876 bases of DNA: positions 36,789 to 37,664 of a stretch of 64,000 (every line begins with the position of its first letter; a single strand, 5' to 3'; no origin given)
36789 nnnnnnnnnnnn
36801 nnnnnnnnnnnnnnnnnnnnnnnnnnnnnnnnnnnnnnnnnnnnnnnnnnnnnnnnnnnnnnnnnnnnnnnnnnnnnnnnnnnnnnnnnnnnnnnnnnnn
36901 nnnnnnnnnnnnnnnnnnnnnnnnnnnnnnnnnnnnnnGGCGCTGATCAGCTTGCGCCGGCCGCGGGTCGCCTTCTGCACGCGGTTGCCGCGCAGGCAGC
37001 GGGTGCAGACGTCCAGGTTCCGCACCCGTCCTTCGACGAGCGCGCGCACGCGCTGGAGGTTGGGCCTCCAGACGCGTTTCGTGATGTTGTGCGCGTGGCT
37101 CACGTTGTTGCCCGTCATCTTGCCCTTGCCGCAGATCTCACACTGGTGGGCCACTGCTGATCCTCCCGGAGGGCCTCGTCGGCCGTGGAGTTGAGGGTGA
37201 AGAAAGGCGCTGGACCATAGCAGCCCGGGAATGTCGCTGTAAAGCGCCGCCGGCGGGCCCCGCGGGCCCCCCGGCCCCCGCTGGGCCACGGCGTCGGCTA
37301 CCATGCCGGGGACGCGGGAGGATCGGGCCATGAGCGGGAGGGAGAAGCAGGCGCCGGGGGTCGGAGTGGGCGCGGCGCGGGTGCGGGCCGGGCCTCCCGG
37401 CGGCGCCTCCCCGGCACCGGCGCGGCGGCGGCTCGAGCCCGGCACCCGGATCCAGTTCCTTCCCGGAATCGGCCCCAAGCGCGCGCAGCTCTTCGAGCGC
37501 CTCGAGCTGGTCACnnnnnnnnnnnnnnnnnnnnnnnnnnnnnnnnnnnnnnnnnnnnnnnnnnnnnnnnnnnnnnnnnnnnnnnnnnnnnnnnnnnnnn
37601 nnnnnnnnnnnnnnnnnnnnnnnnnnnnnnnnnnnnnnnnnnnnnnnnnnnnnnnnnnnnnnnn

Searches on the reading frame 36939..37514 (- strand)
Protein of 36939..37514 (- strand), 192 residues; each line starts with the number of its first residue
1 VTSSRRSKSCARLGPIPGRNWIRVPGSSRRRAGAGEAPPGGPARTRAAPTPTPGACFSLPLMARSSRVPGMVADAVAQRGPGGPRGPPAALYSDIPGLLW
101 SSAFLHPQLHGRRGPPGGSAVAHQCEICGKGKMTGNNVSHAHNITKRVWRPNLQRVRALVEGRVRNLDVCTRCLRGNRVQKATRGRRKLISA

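Call 59: search_protein_families(library=pfam, proteins=[window:36939-37514:-], max_evalue=0.01)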
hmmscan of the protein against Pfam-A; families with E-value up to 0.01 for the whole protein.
window:36939-37514:- (192 aa): 1 family
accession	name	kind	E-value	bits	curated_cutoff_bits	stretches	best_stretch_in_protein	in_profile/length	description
PF00830.24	Ribosomal_L28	-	8.2e-22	77.4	27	1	124-175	2-55/60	Ribosomal L28 family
